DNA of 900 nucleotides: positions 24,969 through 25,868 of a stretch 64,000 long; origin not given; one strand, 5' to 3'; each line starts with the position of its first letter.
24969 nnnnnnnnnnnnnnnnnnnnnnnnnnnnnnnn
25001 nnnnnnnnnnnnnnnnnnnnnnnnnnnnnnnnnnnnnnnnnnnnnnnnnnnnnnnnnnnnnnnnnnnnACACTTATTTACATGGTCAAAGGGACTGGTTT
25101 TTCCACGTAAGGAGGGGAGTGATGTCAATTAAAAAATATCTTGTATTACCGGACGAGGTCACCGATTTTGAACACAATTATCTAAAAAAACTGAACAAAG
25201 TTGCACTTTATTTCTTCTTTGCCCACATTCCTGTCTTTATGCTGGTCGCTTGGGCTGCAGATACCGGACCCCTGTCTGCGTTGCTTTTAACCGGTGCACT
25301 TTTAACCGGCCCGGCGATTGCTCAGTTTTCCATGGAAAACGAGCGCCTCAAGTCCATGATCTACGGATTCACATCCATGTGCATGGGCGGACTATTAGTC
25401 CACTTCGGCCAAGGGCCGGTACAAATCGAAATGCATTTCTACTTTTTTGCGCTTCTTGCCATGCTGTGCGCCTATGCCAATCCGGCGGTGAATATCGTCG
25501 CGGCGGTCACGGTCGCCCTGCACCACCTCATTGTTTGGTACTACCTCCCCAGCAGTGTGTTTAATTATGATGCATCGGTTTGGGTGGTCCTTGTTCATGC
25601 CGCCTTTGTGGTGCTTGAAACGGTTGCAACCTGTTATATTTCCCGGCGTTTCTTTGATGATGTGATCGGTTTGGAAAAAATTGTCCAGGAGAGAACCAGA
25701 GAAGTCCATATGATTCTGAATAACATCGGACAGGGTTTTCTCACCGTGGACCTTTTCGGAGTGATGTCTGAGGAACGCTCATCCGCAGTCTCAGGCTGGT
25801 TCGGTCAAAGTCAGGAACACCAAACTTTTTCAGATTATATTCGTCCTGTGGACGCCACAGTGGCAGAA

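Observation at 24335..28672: Compact chemosensory-like module with no CheW: CheX-like phosphatase, membrane-anchored CheA-type kinase, CheY and an MCP-tip/CheZ-motif protein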

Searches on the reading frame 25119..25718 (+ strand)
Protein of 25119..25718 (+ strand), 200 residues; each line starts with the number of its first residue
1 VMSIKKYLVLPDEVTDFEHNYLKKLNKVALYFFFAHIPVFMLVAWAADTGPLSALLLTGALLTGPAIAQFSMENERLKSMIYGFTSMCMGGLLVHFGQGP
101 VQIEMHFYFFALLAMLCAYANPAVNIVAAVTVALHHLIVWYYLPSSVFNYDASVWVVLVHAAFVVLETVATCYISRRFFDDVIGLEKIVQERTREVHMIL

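Call 53: search_protein_representatives(protein=window:25119-25718:+)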
Query: 200 residues. Proteins with E-value up to 0.001 (for the whole library): 2308; up to 1e-10: 401; up to 1e-30: 131. The best 150 are listed.
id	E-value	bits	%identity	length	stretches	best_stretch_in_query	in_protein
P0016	7.9e-86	303.1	70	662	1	1-196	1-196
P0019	7.2e-82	290.1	69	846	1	3-194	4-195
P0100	9.9e-78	276.6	66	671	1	3-194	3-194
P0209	1.4e-77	276.2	68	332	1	6-196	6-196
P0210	3.7e-77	274.8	66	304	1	8-192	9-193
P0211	1.8e-74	266.0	62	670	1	2-198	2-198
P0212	2.8e-74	265.4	64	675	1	7-196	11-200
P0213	5.9e-74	264.3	66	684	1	6-197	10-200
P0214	4.0e-73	261.6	63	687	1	3-196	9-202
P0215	2.1e-72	259.2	63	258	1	3-193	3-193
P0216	4.8e-72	258.1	62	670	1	2-194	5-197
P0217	5.5e-72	257.9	61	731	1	4-196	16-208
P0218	1.9e-71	256.2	61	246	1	4-194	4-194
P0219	2.3e-71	255.9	59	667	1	4-196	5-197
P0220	2.8e-71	255.6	60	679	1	6-197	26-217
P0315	2.1e-38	148.3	45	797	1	15-196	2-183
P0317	1.2e-36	142.7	41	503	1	21-186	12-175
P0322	5.4e-35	137.2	43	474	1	17-182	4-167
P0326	3.7e-34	134.5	40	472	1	14-191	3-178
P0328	2.0e-33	132.1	42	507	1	13-181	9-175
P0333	2.7e-31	125.2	40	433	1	13-178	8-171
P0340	3.5e-30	121.5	42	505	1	15-178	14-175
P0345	2.8e-29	118.6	44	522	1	15-178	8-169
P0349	8.7e-29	117.0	38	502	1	20-183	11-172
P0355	2.7e-28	115.4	38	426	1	16-191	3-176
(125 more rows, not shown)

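Call 54: search_protein_families(library=pfam, proteins=[P0317, P0322, P0326, P0328, P0333, P0340, P0345, P0349, P0355, P0315], max_evalue=0.001)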
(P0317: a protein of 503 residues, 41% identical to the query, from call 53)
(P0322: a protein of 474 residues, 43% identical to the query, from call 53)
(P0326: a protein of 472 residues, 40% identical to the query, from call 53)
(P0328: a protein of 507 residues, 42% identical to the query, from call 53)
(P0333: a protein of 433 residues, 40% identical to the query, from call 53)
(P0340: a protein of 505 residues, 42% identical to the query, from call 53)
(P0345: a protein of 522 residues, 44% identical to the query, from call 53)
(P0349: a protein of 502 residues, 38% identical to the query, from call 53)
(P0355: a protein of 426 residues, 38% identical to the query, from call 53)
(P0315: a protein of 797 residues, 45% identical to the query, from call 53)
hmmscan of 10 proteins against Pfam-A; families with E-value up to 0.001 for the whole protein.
P0317 (503 aa): 1 family
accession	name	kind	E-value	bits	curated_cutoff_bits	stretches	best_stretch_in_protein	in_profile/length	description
PF00015.26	MCPsignal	-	1.3e-37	129.8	34.6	1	271-422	20-171/172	Methyl-accepting chemotaxis protein (MCP) signalling domain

P0322 (474 aa): 1 family
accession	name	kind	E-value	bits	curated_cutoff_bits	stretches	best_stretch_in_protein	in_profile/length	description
PF00015.26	MCPsignal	-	2e-43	148.7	34.6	1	235-390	2-171/172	Methyl-accepting chemotaxis protein (MCP) signalling domain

P0326 (472 aa): 1 family
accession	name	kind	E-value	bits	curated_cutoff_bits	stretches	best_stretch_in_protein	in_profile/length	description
PF00015.26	MCPsignal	-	1.1e-41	143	34.6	1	238-393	3-172/172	Methyl-accepting chemotaxis protein (MCP) signalling domain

P0328 (507 aa): 1 family
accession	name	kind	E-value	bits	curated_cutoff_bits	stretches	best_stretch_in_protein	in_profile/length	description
PF00015.26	MCPsignal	-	1.5e-28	100.2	34.6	1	264-435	5-168/172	Methyl-accepting chemotaxis protein (MCP) signalling domain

P0333 (433 aa): 2 families
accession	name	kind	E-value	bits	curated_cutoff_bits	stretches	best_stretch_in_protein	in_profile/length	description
PF00015.26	MCPsignal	-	1.6e-40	139.2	34.6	1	249-397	8-170/172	Methyl-accepting chemotaxis protein (MCP) signalling domain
PF16311.10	TMEM100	-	0.00078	19.5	34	0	119-179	63-121/133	Transmembrane protein 100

P0340 (505 aa): 1 family
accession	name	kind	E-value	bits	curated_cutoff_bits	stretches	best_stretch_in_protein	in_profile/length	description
PF00015.26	MCPsignal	-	1.2e-32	113.6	34.6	1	243-440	2-170/172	Methyl-accepting chemotaxis protein (MCP) signalling domain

P0345 (522 aa): 1 family
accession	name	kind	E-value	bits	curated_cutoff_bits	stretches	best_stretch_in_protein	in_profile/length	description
PF00015.26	MCPsignal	-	1.7e-32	113.1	34.6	1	275-438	15-170/172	Methyl-accepting chemotaxis protein (MCP) signalling domain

P0349 (502 aa): 1 family
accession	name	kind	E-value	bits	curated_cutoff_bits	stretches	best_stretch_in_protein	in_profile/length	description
PF00015.26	MCPsignal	-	6.1e-31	108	34.6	1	278-431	20-165/172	Methyl-accepting chemotaxis protein (MCP) signalling domain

P0355 (426 aa): 1 family
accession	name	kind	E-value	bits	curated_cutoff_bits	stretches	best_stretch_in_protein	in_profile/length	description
PF00015.26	MCPsignal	-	3.8e-47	160.8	34.6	1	234-388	1-169/172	Methyl-accepting chemotaxis protein (MCP) signalling domain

P0315 (797 aa): 3 families
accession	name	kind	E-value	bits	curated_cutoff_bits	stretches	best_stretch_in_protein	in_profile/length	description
PF02518.31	HATPase_c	-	1.4e-30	106.4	26.4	1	432-542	1-110/111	Histidine kinase-, DNA gyrase B-, and HSP90-like ATPase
PF00512.31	HisKA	-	2.1e-22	79.4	26.9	1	320-385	1-66/66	His Kinase A (phospho-acceptor) domain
PF00072.30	Response_reg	-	2.6e-22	79.5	30.2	1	671-784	1-110/111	Response regulator receiver domain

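Call 58: list_cluster_members(proteins=[P0322, P0355, P0333, P0326, P0315, P0340, P0317, P0121])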
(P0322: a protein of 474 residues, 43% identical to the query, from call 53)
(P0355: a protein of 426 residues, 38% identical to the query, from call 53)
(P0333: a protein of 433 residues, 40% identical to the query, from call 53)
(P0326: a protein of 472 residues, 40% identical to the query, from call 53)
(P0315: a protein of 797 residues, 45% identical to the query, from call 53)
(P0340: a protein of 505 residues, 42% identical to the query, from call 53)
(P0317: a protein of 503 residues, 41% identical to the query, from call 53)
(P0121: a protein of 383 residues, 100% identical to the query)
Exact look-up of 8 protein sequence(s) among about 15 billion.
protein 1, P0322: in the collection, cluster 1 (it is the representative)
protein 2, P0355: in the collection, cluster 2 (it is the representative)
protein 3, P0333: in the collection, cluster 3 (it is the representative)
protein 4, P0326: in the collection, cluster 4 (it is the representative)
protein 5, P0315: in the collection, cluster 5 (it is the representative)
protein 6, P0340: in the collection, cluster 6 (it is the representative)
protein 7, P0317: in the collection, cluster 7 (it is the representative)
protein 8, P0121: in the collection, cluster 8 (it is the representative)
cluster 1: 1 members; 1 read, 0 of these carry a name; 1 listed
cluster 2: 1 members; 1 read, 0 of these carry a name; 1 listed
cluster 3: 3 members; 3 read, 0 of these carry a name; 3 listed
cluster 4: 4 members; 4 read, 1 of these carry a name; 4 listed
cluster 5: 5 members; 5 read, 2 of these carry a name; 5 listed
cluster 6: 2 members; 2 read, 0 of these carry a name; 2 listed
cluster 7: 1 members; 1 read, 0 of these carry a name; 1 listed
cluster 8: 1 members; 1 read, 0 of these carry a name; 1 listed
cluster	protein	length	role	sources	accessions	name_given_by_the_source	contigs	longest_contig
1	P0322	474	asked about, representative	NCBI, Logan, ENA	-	-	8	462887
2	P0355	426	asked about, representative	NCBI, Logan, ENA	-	-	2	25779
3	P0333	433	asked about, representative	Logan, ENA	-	-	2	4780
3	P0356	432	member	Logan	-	-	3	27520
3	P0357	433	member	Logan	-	-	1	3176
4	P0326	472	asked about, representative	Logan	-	-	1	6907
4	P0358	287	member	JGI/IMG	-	methyl-accepting chemotaxis protein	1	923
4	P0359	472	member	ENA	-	-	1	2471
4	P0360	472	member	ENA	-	-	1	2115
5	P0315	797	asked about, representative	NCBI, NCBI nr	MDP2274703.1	MAG: ATP-binding protein [Archangium sp.] | ATP-binding protein [Archangium sp.]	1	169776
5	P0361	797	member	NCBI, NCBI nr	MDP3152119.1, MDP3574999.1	MAG: ATP-binding protein [Archangium sp.] | ATP-binding protein [Archangium sp.]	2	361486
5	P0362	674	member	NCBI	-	-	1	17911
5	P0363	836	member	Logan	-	-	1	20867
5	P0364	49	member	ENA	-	-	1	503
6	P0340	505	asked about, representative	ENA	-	-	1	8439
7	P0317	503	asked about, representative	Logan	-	-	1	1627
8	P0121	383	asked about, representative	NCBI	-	-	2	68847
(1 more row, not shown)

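Call 59: find_encoding_contigs(protein=P0322, flank=6000, max_places=2)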
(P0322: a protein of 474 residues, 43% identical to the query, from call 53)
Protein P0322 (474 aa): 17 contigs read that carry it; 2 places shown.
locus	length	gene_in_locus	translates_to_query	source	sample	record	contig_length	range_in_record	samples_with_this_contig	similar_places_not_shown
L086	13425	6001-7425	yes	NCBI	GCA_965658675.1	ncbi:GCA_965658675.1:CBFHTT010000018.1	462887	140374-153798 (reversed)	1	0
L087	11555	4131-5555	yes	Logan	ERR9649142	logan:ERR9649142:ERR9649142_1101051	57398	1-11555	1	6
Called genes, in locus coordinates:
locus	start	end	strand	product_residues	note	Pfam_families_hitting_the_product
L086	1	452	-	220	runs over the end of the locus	-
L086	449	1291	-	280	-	PF00481:PP2C (weak), PF13672:PP2C_2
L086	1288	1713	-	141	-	PF01636:APH (faint)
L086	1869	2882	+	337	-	PF03951:Gln-synt_N, PF00120:Gln-synt_C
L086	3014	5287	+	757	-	PF00890:FAD_binding_2 (weak), PF07992:Pyr_redox_2 (weak), PF12831:FAD_oxidored, PF13450:NAD_binding_8 (weak), PF12831:FAD_oxidored, PF25275:Golvesin_C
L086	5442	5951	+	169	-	-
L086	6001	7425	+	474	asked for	PF00015:MCPsignal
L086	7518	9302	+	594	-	PF19993:DO-GTPase2 (faint)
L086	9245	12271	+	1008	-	-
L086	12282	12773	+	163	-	-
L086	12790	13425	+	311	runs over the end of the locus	PF01618:MotA_ExbB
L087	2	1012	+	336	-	?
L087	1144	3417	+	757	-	PF00890:FAD_binding_2 (weak), PF07992:Pyr_redox_2 (weak), PF12831:FAD_oxidored, PF13450:NAD_binding_8 (weak), PF12831:FAD_oxidored, PF25275:Golvesin_C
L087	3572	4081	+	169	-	-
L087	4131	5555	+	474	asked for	PF00015:MCPsignal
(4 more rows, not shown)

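Call 60: find_encoding_contigs(protein=P0355, flank=6000, max_places=2)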
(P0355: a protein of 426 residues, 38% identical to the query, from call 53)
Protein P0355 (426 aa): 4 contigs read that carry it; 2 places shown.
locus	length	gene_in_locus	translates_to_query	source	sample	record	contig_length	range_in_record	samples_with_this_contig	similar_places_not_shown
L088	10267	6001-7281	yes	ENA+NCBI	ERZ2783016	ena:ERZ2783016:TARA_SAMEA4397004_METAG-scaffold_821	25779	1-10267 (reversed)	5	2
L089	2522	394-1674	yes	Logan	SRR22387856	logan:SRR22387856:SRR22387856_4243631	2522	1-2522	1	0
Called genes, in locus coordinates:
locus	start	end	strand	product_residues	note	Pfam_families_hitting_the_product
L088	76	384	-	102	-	PF07883:Cupin_2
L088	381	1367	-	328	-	PF00490:ALAD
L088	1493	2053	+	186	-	-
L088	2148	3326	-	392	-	-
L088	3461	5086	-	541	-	-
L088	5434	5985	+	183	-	-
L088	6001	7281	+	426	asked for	PF00015:MCPsignal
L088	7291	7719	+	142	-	PF02367:TsaE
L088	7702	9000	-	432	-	-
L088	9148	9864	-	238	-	-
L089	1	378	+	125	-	?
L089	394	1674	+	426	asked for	PF00015:MCPsignal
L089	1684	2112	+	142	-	PF02367:TsaE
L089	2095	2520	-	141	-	?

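Call 62: predict_structure(alignment_id=A5)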
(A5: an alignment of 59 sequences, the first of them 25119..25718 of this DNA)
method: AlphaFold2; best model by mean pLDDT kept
length: 200 residues; sequences in the alignment: 59
mean_pLDDT: 84.1   pTM: 0.82
mean pLDDT of the five models: 84.1, 82.1, 81.3, 81.1, 78.3
residues with pLDDT >= 90: 76; 70-90: 103; 50-70: 14; < 50: 7
segments of 3 or more residues with pLDDT < 50: 195-200
pLDDT, mean of each block of 10 residues (from residue 1): 77 87 93 95 93 97 97 95 93 86 76 80 91 85 76 82 83 84 65 48
secondary structure, 60 per line:
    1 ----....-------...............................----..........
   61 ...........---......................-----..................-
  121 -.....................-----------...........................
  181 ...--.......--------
elements in order: H5-8 H16-46 H51-71 H75-96 H102-119 H122-142 H154-183 H186-192

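Call 65: fold_search(model_id=the predicted structure, library=pdb)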
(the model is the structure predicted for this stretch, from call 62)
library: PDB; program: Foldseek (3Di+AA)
matches with E <= 10: 284; with E <= 0.001: 0
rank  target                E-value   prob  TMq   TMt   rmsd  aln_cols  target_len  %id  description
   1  5by9_C                8.3e-01  0.21  0.25  0.22  16.4       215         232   10  The crystal structure of polyglycilated 14-3-3 protein from Giardia intestinalis (released 2016-04-27)
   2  8vyq_B                1.0e+00  0.21  0.27  0.24  14.1       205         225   10  Cryo-EM Structure of the BRAF V600K monomer (released 2025-05-28)
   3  4f7r_A                1.2e+00  0.20  0.27  0.24  16.3       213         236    9  Crystal structure of 14-3-3 protein from Giardia intestinalis (released 2013-05-22)
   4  8jh0_A                1.3e+00  0.10  0.19  0.16  18.5       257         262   10  Crystal structure of the light-driven sodium pump IaNaR (released 2023-11-01)
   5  8f6h_B                1.3e+00  0.06  0.15  0.12  19.7       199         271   18  Cryo-EM structure of a Zinc-loaded asymmetrical TMD D70A mutant of the YiiP-Fab complex (released 2023-02-08)
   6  6os9_R                1.4e+00  0.10  0.18  0.13  18.0       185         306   11  human Neurotensin Receptor 1 (hNTSR1) - Gi1 Protein Complex in canonical conformation (C state) (released 2019-07-10)
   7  4zdr_A                1.5e+00  0.15  0.26  0.22  14.8       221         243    8  Crystal structure of 14-3-3[zeta]-LKB1 fusion protein (released 2015-09-09)
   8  4zq0_B                1.6e+00  0.16  0.26  0.23  15.3       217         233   10  crystal structure of Giardia 14-3-3 in complex with the phosphopeptide A8Ap (released 2016-03-30)
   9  4n84_A                1.6e+00  0.13  0.22  0.20  14.4       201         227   11  Crystal structure of 14-3-3zeta in complex with a 12-carbon-linker cyclic peptide derived from ExoS (released 2014-02-19)
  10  5cwn                  1.7e+00  0.38  0.32  0.31   8.4       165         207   16  Crystal structure of de novo designed helical repeat protein DHR71 (released 2015-12-16)
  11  6bzd_D                1.8e+00  0.12  0.23  0.21  16.6       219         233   10  Structure of 14-3-3 gamma R57E mutant bound to GlcNAcylated peptide (released 2018-05-09)
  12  5g2c                  1.8e+00  0.11  0.22  0.18  19.1       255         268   11  The crystal structure of light-driven chloride pump ClR (T102D) mutant at pH 4.5. (released 2016-10-19)
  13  6jc4_A                1.8e+00  0.06  0.15  0.15  17.4       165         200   13  Crystal structure of the urease accessory protein UreF from Klebsiella pneumoniae (released 2020-01-29)
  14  9avi_A                1.9e+00  0.11  0.21  0.20  24.4       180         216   14  TolQ inner membrane protein from Acinetobacter baumannii (released 2025-01-22)
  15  4wpe                  1.9e+00  0.11  0.23  0.17  33.9       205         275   11  Crystal Structure of Hof1p F-BAR domain (released 2014-12-24)
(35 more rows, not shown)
